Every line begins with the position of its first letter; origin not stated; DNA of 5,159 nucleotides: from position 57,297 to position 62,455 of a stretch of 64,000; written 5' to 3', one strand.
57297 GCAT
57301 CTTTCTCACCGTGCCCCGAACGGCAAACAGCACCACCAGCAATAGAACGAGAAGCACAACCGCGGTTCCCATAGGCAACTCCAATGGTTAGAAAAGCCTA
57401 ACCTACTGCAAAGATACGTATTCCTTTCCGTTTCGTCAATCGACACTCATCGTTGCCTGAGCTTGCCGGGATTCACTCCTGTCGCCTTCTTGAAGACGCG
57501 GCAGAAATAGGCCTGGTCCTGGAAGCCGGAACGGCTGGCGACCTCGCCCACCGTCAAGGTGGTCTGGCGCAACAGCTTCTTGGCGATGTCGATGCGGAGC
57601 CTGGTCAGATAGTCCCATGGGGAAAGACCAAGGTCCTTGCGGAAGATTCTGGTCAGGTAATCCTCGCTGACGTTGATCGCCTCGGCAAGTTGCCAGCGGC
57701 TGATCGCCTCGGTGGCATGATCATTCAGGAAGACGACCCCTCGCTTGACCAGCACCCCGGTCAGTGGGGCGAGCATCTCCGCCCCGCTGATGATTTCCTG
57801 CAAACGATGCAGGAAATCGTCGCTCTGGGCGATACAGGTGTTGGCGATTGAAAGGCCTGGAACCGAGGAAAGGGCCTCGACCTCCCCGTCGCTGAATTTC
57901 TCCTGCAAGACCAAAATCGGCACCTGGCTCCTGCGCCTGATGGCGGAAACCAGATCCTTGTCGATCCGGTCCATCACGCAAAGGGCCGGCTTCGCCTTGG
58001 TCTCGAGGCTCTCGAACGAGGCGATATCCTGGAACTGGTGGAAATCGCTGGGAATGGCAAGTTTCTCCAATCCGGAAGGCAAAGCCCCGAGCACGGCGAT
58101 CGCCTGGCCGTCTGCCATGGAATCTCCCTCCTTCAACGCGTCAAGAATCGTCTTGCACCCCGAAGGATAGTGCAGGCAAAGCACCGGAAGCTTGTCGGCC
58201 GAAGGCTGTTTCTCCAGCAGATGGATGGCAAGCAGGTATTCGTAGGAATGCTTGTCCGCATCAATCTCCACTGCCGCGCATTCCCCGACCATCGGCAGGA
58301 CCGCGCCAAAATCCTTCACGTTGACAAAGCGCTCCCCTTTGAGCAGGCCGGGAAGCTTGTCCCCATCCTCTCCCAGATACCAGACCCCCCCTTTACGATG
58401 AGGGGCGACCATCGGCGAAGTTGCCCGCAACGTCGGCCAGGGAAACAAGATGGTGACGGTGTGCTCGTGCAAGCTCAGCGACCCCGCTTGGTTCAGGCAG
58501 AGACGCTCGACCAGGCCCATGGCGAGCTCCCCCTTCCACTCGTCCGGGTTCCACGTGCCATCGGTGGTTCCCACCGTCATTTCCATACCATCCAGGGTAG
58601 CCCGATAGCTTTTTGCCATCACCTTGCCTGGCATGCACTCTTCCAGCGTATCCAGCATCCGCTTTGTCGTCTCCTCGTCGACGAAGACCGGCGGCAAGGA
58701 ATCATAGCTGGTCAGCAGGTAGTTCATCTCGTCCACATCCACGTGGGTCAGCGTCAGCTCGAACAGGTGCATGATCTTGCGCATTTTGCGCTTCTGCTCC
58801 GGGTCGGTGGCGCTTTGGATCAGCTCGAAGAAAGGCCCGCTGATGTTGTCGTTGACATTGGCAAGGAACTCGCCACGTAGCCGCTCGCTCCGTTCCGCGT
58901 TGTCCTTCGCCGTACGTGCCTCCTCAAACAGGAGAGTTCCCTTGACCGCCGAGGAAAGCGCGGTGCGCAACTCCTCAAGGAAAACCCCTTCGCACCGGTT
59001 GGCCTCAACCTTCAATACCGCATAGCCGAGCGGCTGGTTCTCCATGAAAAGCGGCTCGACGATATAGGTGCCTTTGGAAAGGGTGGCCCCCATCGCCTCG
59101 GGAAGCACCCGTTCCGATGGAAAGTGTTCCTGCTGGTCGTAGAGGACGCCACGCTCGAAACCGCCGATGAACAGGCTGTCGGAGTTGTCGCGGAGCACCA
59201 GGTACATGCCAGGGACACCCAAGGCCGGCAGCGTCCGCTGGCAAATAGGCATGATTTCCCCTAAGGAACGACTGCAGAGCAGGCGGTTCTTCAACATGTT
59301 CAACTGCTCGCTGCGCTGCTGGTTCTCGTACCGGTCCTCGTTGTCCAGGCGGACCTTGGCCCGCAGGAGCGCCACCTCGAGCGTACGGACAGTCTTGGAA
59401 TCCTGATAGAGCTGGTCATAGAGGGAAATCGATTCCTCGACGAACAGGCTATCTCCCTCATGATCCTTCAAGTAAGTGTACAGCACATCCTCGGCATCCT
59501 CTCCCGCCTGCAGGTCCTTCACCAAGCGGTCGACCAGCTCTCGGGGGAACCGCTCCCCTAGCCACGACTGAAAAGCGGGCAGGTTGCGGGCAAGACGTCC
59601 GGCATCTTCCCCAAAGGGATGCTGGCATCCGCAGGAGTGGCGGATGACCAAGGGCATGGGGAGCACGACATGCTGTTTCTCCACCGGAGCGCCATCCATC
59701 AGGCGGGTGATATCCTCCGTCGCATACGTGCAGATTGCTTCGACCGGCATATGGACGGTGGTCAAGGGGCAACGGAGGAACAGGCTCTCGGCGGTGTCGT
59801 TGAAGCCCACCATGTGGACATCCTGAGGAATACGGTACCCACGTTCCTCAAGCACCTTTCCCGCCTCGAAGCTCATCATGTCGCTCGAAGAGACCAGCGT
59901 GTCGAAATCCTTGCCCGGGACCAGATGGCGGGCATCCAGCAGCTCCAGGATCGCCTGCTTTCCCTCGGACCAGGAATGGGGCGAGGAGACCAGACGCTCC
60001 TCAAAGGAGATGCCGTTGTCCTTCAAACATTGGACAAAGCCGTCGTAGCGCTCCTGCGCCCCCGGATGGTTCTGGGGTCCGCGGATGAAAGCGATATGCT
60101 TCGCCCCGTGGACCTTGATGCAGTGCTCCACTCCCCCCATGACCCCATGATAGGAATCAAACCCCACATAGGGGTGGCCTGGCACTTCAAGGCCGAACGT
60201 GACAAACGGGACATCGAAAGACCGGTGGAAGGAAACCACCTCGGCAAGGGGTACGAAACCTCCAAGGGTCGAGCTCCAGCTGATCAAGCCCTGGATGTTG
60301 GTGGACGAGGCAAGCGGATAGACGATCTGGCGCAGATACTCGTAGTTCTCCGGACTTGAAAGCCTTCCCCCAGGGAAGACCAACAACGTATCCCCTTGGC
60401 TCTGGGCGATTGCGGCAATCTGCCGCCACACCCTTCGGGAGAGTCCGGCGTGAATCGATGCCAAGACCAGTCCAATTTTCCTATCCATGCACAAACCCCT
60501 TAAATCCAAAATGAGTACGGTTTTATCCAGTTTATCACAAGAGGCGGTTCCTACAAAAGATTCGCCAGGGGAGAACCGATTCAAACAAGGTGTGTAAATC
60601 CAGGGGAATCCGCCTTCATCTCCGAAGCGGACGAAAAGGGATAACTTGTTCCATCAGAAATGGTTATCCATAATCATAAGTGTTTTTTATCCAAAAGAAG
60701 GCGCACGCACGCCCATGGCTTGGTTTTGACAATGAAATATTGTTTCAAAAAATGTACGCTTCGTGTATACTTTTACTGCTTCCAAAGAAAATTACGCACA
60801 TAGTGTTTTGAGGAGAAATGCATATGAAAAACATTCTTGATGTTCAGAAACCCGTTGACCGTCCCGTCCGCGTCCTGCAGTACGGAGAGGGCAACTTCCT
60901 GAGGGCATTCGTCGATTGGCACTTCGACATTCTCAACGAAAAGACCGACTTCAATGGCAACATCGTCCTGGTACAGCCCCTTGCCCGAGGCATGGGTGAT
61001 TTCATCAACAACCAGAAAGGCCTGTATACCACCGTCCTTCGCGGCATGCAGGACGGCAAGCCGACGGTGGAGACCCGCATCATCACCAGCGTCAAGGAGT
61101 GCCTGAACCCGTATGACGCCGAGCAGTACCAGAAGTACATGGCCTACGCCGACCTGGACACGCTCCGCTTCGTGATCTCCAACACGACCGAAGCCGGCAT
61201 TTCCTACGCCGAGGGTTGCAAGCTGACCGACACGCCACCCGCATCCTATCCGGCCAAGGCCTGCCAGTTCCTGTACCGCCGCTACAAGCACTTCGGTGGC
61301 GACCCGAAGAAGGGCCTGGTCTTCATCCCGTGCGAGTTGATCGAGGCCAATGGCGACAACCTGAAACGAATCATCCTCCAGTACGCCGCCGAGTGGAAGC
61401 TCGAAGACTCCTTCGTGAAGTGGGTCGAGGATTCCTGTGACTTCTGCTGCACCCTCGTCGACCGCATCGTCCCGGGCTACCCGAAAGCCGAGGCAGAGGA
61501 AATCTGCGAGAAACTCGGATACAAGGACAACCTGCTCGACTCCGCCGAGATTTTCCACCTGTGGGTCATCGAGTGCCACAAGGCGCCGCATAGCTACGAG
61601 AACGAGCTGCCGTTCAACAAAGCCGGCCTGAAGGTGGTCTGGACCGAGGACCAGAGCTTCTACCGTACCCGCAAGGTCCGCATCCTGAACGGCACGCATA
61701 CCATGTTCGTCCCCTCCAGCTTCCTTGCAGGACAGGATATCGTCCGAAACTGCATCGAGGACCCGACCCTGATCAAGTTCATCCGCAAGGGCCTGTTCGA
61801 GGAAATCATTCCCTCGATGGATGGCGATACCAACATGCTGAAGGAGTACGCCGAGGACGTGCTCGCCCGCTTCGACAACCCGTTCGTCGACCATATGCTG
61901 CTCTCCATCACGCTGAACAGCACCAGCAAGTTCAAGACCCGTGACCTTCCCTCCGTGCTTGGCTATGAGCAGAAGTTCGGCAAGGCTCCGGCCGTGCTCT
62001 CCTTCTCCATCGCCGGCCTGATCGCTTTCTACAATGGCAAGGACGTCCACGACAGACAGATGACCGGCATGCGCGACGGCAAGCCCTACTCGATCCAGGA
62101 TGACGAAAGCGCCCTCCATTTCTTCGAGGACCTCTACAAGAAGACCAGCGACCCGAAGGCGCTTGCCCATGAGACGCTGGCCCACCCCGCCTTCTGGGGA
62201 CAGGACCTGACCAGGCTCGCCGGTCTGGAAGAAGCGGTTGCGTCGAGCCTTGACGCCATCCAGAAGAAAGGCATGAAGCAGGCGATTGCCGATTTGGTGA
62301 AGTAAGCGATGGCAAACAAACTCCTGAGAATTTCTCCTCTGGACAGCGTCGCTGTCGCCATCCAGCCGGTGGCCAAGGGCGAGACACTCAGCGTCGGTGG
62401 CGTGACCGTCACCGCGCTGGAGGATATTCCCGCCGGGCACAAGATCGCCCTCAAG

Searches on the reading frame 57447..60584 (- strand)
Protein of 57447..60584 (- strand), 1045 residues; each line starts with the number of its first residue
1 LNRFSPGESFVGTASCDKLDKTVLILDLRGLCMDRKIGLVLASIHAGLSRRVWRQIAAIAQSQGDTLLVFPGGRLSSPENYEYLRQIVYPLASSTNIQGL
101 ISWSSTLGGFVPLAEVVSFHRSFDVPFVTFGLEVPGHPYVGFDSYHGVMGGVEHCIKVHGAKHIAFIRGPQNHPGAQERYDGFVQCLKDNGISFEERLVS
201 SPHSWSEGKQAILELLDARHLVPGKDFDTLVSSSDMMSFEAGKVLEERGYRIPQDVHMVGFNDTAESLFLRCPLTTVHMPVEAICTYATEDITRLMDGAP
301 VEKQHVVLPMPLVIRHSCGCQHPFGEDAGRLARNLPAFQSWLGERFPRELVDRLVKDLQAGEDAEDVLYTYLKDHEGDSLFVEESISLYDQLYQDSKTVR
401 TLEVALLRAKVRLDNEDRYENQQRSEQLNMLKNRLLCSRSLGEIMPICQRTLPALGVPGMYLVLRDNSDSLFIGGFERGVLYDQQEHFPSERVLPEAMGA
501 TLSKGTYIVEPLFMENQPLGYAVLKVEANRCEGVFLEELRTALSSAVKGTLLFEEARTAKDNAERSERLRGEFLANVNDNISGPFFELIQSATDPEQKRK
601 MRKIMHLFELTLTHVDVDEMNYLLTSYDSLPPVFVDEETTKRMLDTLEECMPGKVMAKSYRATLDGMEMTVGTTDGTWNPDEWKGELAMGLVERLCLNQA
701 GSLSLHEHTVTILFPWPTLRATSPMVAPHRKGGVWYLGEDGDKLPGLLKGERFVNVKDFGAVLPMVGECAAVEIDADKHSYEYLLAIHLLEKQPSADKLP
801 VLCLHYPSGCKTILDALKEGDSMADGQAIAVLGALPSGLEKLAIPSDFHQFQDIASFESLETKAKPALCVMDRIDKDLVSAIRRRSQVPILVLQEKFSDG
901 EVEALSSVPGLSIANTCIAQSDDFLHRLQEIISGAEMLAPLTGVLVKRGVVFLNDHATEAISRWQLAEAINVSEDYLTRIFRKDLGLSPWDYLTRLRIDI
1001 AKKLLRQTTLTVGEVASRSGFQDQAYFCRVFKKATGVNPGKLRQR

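Call 16: search_protein_families(library=pfam, max_evalue=0.001, proteins=[window:57447-60584:-])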
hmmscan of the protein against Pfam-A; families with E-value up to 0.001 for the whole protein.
window:57447-60584:- (1045 aa): 5 families
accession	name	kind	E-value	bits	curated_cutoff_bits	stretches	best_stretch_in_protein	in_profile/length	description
PF13377.12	Peripla_BP_3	-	2.6e-23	83.4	26.5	1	159-318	7-167/167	Periplasmic binding protein-like domain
PF12833.13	HTH_18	-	3.8e-23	82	33.6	1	966-1045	1-80/80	Helix-turn-helix domain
PF00165.29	HTH_AraC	-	2e-12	47.3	26.6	1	1005-1040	1-38/42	Bacterial regulatory helix-turn-helix proteins, AraC family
PF00532.27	Peripla_BP_1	-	2.7e-07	30.8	22.2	1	36-281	3-246/281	Periplasmic binding proteins and sugar binding domain of LacI family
PF13407.12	Peripla_BP_4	-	4.7e-06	26.8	35.1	1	134-267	93-222/258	Periplasmic binding protein domain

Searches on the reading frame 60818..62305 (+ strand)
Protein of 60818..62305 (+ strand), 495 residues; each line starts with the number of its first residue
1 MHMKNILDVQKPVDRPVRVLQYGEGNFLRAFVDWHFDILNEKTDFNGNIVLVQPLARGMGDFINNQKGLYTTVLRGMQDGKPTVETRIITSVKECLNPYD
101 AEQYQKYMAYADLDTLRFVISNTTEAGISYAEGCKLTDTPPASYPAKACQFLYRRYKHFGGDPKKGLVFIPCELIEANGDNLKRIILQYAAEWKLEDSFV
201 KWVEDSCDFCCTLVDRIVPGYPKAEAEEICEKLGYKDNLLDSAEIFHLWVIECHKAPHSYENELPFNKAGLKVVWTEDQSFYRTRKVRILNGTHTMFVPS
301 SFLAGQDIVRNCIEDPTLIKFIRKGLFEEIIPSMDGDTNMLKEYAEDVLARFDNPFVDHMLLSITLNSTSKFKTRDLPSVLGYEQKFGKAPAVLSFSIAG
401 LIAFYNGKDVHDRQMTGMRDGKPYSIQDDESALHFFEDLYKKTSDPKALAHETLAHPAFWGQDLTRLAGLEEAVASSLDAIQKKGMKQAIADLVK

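Call 49: search_protein_families(library=pfam, max_evalue=0.0001, proteins=[window:60818-62305:+])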
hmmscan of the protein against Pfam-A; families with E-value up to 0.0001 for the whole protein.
window:60818-62305:+ (495 aa): 2 families
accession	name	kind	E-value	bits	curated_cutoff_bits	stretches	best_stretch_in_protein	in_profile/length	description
PF01232.29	Mannitol_dh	-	3.1e-33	115.9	27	1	18-255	2-189/199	Mannitol dehydrogenase Rossmann domain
PF08125.19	Mannitol_dh_C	-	1.4e-29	103.4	30.7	1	282-481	5-189/190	Mannitol dehydrogenase C-terminal domain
